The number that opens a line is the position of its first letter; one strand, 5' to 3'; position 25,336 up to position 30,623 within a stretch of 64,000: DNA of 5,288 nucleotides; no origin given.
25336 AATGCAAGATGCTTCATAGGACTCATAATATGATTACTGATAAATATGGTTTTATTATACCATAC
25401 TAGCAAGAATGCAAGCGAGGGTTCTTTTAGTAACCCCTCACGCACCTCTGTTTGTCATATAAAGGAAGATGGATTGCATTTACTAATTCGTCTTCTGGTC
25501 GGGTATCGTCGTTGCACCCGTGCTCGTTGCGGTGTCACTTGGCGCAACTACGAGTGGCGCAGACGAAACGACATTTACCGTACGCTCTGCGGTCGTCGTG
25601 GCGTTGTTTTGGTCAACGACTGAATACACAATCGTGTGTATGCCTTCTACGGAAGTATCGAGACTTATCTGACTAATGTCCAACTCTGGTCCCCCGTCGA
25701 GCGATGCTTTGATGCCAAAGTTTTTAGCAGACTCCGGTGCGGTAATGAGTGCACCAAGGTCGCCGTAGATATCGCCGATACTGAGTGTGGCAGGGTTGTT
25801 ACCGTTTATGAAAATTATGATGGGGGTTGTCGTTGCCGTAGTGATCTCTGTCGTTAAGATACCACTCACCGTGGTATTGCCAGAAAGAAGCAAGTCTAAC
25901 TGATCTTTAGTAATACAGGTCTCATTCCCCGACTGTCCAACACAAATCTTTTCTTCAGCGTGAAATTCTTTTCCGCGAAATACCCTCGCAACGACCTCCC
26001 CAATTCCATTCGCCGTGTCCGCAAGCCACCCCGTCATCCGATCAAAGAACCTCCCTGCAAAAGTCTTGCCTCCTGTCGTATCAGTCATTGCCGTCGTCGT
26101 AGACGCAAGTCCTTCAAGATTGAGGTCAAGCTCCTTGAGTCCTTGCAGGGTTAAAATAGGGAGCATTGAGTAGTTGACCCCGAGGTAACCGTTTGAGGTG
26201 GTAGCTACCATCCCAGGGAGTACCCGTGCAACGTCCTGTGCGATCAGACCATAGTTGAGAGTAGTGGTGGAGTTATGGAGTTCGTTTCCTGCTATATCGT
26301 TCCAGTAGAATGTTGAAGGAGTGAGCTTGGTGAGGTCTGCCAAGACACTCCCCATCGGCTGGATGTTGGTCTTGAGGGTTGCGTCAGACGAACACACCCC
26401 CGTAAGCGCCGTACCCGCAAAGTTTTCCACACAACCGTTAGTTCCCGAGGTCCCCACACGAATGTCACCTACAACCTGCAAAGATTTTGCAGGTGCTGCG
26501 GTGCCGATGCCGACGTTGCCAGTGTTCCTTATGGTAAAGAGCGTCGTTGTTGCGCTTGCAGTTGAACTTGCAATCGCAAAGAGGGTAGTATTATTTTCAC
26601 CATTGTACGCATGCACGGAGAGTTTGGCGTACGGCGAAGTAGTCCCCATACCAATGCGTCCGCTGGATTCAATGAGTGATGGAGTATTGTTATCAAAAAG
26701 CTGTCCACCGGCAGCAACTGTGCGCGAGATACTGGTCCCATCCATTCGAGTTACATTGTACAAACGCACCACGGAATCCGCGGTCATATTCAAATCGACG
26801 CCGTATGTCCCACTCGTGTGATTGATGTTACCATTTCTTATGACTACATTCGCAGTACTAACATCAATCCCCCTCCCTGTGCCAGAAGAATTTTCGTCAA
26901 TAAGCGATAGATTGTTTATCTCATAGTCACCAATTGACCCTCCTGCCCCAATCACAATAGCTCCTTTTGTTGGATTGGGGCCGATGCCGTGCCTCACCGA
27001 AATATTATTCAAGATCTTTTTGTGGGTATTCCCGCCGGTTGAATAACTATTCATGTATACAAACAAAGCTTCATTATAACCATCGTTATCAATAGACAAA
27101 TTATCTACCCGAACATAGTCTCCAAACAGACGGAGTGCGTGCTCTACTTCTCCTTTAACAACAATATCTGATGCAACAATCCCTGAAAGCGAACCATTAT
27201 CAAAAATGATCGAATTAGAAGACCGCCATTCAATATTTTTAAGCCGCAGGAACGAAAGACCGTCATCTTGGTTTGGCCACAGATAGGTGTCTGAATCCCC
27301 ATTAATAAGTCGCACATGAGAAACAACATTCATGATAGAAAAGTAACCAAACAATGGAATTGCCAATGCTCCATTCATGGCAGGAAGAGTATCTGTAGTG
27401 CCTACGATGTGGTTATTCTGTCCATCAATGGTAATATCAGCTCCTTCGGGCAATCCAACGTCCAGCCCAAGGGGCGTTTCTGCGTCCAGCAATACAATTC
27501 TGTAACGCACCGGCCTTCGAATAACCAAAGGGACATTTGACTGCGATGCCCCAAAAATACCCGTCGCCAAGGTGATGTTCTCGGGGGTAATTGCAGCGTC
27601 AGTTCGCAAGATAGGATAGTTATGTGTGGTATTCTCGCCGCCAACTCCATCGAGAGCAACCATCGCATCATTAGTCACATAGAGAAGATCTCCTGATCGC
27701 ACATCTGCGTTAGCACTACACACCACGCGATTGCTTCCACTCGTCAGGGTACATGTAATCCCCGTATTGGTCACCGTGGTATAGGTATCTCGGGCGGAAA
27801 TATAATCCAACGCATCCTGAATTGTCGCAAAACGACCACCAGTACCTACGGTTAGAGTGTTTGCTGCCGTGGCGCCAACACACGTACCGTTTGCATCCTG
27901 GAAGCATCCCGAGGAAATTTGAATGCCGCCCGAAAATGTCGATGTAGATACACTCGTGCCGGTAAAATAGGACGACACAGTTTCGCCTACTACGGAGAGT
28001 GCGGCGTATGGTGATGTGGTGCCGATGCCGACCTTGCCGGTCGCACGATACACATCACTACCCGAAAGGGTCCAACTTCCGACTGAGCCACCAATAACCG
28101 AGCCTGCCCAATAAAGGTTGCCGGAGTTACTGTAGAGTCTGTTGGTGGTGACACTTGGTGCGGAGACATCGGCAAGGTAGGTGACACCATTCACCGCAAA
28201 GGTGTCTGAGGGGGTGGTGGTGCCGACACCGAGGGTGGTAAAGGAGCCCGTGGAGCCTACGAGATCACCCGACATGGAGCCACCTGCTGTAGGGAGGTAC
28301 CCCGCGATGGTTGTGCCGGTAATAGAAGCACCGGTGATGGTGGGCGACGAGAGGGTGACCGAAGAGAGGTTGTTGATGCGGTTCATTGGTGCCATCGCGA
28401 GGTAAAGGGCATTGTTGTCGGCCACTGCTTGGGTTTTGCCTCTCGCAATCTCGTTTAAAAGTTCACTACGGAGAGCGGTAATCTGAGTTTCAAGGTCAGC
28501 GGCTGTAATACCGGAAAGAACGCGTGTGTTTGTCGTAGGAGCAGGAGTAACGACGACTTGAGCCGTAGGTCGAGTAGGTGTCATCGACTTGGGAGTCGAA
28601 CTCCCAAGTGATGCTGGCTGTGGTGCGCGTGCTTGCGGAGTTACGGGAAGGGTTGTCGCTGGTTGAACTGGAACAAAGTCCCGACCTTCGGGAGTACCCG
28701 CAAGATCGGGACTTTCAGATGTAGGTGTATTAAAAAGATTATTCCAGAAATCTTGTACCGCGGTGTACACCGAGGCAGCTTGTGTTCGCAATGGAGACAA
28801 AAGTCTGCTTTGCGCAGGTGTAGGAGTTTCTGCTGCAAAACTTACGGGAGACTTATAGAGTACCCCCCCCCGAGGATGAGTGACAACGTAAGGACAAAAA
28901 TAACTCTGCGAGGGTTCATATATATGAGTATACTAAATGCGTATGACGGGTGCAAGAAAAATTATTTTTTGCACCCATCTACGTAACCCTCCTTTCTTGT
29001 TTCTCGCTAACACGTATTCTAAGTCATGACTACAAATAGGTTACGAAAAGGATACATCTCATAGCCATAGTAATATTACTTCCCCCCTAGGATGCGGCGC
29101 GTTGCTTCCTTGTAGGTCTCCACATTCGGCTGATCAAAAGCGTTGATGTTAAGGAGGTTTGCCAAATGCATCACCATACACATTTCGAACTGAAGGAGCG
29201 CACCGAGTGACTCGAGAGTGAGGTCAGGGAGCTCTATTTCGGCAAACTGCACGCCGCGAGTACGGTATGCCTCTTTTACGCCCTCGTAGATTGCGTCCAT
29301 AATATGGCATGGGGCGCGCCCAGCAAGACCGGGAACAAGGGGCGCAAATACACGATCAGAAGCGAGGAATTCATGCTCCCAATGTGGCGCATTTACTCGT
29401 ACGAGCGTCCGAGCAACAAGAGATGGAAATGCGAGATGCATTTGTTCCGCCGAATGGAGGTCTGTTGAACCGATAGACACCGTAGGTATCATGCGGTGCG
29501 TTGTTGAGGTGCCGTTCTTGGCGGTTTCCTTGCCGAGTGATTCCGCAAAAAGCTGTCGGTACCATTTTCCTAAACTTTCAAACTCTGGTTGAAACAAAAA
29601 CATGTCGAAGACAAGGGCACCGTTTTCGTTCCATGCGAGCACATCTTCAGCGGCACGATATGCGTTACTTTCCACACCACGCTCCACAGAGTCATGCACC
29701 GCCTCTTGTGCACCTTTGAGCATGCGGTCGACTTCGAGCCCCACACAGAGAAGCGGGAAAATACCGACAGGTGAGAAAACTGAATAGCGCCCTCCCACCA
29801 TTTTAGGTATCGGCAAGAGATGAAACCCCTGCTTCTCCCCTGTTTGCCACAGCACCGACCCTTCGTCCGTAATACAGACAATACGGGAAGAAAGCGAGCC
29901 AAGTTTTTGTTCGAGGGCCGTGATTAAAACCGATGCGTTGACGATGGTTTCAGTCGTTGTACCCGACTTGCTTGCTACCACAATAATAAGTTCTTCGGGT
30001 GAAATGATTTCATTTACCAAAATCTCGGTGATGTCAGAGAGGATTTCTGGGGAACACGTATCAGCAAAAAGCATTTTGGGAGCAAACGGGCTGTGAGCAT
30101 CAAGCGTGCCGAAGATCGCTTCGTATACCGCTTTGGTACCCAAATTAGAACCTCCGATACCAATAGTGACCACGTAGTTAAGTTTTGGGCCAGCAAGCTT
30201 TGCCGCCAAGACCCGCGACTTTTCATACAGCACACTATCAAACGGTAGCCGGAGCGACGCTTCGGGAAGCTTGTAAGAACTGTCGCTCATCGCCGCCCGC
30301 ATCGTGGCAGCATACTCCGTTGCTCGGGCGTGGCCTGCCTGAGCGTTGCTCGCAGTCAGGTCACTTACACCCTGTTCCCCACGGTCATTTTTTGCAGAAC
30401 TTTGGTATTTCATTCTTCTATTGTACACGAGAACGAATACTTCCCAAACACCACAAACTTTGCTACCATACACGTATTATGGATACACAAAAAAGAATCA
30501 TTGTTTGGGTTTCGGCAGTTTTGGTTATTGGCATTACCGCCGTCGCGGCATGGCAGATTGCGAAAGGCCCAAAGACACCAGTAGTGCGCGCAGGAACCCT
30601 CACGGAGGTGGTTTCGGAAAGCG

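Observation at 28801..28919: Poly-C9 tract separates a perfect signal peptide from a 1105-aa tail-fibre-like surface protein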

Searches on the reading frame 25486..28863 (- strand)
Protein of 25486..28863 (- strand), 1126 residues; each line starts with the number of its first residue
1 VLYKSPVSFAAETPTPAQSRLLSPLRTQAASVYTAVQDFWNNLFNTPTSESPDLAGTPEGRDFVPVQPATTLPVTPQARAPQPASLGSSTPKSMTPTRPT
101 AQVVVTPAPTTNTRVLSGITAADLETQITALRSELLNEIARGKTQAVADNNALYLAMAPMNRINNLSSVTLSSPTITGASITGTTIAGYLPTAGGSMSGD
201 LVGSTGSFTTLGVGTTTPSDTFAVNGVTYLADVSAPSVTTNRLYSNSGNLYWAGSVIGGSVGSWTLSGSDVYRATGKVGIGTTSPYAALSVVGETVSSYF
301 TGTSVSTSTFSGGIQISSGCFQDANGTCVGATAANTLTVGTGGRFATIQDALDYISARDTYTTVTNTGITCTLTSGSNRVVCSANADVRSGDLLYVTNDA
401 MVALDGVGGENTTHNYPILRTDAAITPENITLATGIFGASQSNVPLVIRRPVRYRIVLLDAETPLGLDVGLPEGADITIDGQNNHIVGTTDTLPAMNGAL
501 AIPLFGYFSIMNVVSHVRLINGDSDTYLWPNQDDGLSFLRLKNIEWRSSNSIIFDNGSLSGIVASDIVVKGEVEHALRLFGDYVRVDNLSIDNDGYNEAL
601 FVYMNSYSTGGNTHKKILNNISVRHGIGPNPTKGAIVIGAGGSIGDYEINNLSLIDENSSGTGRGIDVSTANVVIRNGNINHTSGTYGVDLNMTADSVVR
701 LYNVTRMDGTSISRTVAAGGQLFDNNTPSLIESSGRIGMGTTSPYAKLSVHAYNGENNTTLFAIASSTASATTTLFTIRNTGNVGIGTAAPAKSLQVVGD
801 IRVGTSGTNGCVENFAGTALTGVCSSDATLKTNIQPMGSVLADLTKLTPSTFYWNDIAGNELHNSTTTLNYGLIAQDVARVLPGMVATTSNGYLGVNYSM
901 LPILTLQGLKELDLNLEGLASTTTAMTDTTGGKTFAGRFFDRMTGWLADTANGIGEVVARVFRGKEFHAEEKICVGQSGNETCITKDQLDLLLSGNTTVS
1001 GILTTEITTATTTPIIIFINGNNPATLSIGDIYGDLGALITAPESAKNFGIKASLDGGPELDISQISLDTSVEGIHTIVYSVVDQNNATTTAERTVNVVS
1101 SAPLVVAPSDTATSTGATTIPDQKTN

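Call 6: search_protein_families(library=pfam, proteins=[window:25486-28863:-], max_evalue=0.01)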
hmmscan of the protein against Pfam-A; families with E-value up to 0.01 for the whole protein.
window:25486-28863:- (1126 aa): 2 families
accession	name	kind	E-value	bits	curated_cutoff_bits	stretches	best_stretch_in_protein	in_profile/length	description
PF13884.11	Peptidase_S74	-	6.6e-11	42.8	22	1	826-886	1-57/58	Chaperone of endosialidase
PF16403.11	Bact_surface_Ig-like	-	3.7e-06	27.3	27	1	1019-1098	3-71/71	Bacterial surface protein, Ig-like domain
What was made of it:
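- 26206..26388 (-): Peptidase_S74 / intramolecular chaperone auto-processing (ICA) domain. Pfam PF13884, E = 6.6e-11, above the curated cut-off (call 6).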

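Call 65: predict_structure(alignment_id=A1)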
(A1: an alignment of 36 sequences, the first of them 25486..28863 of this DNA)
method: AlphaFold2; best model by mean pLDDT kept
length: 1126 residues; sequences in the alignment: 36
mean_pLDDT: 50.2   pTM: 0.29
mean pLDDT of the five models: 50.2, 49.6, 48.9, 47.0, 45.6
residues with pLDDT >= 90: 78; 70-90: 129; 50-70: 255; < 50: 664
segments of 3 or more residues with pLDDT < 50: 1-16, 18-20, 45-119, 157-232, 258-351, 356-545, 547-563, 572-576, 595-601, 605-613, 626-635, 641-644, 659-664, 684-696, 707-738, 740-747, 788-823, 963-968, 996-1011, 1104-1126
pLDDT, mean of each block of 10 residues (from residue 1): 33 43 59 69 48 32 32 33 33 30 30 39 76 81 65 49 42 38 38 37 36 32 38 61 66 64 37 36 33 33 30 35 40 33 38 45 35 36 37 31 29 29 28 25 27 27 29 31 29 25 25 30 30 33 42 39 51 50 58 51 46 54 52 50 55 55 49 57 46 48 47 38 38 41 50 62 58 62 55 39 35 38 50 68 88 70 63 89 86 83 80 68 52 60 67 57 48 68 77 52 35 84 94 93 87 95 92 96 90 96 48 34 33
secondary structure, 60 per line:
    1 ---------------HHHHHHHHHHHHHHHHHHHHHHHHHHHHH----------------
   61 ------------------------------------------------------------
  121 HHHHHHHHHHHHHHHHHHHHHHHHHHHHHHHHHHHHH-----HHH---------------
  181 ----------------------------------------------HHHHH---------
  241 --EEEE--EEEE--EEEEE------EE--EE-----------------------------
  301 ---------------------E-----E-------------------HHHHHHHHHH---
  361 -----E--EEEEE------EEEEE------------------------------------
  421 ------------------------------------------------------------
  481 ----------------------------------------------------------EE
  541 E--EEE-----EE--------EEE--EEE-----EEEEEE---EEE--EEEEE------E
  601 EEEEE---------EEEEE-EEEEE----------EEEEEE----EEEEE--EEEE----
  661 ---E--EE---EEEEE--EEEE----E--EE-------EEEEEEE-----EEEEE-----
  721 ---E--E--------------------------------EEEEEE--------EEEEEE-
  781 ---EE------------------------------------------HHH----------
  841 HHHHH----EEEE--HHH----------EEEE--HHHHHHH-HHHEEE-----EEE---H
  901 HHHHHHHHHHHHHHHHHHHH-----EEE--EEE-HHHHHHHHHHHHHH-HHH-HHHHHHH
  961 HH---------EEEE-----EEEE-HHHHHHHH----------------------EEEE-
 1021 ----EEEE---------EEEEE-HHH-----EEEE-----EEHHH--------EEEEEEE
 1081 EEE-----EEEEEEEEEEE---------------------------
elements in order (helices of 4 or more, strands of 3 or more residues): H16-44 H121-157 H227-231 E243-246 E249-252 E255-259 H348-357 E369-373 E380-384 E539-541 E544-546 E562-564 E567-569 E575-580 E584-586 E589-593 E600-605 E615-619 E621-625 E636-641 E646-650 E653-656 E672-676 E679-682 E699-705 E711-715 E760-765 E774-779 H841-845 E850-853 E869-872 H875-881 E886-888 E894-896 H900-920 E926-928 E931-933 H935-948 H954-962 E972-975 E981-984 H986-993 E1016-1019 E1025-1028 E1038-1042 E1052-1055 E1074-1083 E1089-1099
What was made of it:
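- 25570..25809 (-): C-terminal bacterial surface Ig-like domain (DUF5011 type). Pfam PF16403, E = 3.7e-06 (call 6). pLDDT is 84-96 in the model (call 65).
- Tried and rejected: The AlphaFold model was poor (mean pLDDT 50, call 65).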

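Call 67: fold_search(model_id=the predicted structure, library=pdb)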
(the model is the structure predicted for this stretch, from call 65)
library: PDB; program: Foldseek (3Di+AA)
matches with E <= 10: 760; with E <= 0.001: 3
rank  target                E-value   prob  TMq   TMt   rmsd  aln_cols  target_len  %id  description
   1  7dc3_B                3.5e-04  1.00  0.08  0.60   5.2       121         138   20  Crystal structure of the MyRF ICA domain (released 2021-08-25)
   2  7dc3_A                6.3e-04  1.00  0.09  0.57   8.1       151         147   22  Crystal structure of the MyRF ICA domain (released 2021-08-25)
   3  7dc3_C                7.5e-04  1.00  0.08  0.55   5.4       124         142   18  Crystal structure of the MyRF ICA domain (released 2021-08-25)
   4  5fq8_G                1.1e-03  1.00  0.07  0.31   5.9       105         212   18  Crystal structure of the SusCD complex BT2261-2264 from Bacteroides thetaiotaomicron (released 2016-12-21)
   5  3gw6_A                2.2e-03  0.97  0.08  0.25  19.9       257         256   11  Intramolecular Chaperone (released 2010-02-02)
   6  5fq7_H                2.5e-03  1.00  0.06  0.66   3.2        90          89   18  Crystal structure of the SusCD complex BT2261-2264 from Bacteroides thetaiotaomicron (released 2016-12-21)
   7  3gw6_D                2.7e-03  0.96  0.08  0.26  20.0       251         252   13  Intramolecular Chaperone (released 2010-02-02)
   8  3gw6_C                3.4e-03  0.96  0.07  0.25  19.9       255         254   13  Intramolecular Chaperone (released 2010-02-02)
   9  3gw6_B                4.0e-03  0.96  0.07  0.25  19.9       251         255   13  Intramolecular Chaperone (released 2010-02-02)
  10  5fq3_A                4.8e-03  1.00  0.06  0.32   2.9        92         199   18  Crystal structure of the lipoprotein BT2262 from Bacteroides thetaiotaomicron (released 2016-12-14)
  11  3gw6_E                5.7e-03  0.93  0.07  0.25  20.2       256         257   13  Intramolecular Chaperone (released 2010-02-02)
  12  3gw6_F                5.7e-03  0.92  0.08  0.25  19.7       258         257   11  Intramolecular Chaperone (released 2010-02-02)
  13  6s5y_A                1.2e-02  0.99  0.05  0.27   5.1        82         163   13  Structure of tandemly arrayed consecutive Rib domains (Rib2R) from Group B Streptococcal species Streptococcus agalact (released 2019-12-11)
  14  6s5x_B                1.9e-02  0.97  0.05  0.41   6.3        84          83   17  Structure of RibR, the most N-terminal Rib domain from Group B Streptococcus species Streptococcus agalactiae (released 2019-12-11)
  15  6s5x_A                2.0e-02  0.97  0.05  0.42   6.3        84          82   17  Structure of RibR, the most N-terminal Rib domain from Group B Streptococcus species Streptococcus agalactiae (released 2019-12-11)
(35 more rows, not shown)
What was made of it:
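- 26206..26388 (-): Foldseek best hits are MyRF ICA 7dc3 and endosialidase chaperone 3gw6 (call 67).
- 25570..25809 (-): Ig/PKD/Rib fold matches (call 67).
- On Peptidase_S74 / intramolecular chaperone auto-processing (ICA) domain proteins: Foldseek hits to 7dc3 and 3gw6 (call 67).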

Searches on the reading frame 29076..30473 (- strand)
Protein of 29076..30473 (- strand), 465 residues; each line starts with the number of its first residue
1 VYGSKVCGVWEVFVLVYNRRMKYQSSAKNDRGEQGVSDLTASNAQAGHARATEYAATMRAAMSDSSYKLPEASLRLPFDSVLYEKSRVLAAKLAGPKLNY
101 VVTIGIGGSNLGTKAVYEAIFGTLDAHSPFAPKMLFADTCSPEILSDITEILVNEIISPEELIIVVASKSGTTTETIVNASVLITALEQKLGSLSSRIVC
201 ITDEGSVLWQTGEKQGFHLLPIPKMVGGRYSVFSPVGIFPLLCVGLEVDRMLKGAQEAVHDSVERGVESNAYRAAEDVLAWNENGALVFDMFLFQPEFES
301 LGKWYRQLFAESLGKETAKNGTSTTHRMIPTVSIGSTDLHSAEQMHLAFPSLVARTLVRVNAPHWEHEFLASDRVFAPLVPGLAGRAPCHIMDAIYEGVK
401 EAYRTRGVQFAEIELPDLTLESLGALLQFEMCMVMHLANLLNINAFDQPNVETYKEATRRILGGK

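Call 6: search_protein_families(library=pfam, proteins=[window:29079-30473:-], max_evalue=0.01)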
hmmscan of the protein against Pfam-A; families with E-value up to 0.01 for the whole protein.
window:29079-30473:- (465 aa): 1 family
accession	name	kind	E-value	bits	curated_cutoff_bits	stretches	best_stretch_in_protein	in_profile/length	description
PF00342.24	PGI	-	2.1e-24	86.4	22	1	94-328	92-321/486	Phosphoglucose isomerase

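Call 9: find_encoding_contigs(protein=window:29076-30473:-, flank=6000, max_places=10)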
Protein window:29076-30473:- (465 aa): 5 contigs read that carry it; 2 places shown.
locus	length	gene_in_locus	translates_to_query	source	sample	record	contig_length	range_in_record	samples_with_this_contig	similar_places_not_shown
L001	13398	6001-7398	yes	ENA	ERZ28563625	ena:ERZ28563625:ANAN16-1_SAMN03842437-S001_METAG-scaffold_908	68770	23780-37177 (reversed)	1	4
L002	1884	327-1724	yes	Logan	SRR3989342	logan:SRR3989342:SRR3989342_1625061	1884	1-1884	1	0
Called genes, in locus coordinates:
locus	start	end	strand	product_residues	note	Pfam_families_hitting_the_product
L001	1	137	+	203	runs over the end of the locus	PF09997:DUF2238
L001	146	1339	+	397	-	PF07690:MFS_1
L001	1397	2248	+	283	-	PF06691:DUF1189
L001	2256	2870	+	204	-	PF02589:LUD_dom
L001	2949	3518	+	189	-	-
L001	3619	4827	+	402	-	PF01551:Peptidase_M23 (faint)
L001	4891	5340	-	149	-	PF07884:VKOR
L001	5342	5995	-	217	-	PF13462:Thioredoxin_4, PF01323:DSBA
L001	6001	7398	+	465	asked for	PF00342:PGI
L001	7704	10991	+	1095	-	PF13884:Peptidase_S74, PF16403:Bact_surface_Ig-like (weak)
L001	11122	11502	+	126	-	-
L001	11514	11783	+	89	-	-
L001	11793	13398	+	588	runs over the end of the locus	PF01590:GAF (weak), PF13185:GAF_2 (weak), PF00512:HisKA, PF02518:HATPase_c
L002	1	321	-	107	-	?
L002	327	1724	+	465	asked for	PF00342:PGI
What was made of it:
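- Closest known: Phage tail fibres/endosialidases with a C-terminal intramolecular chaperone. Different: The gene is chromosomal, sits between PGI and a histidine kinase, and has no prophage context (calls 6, 9).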
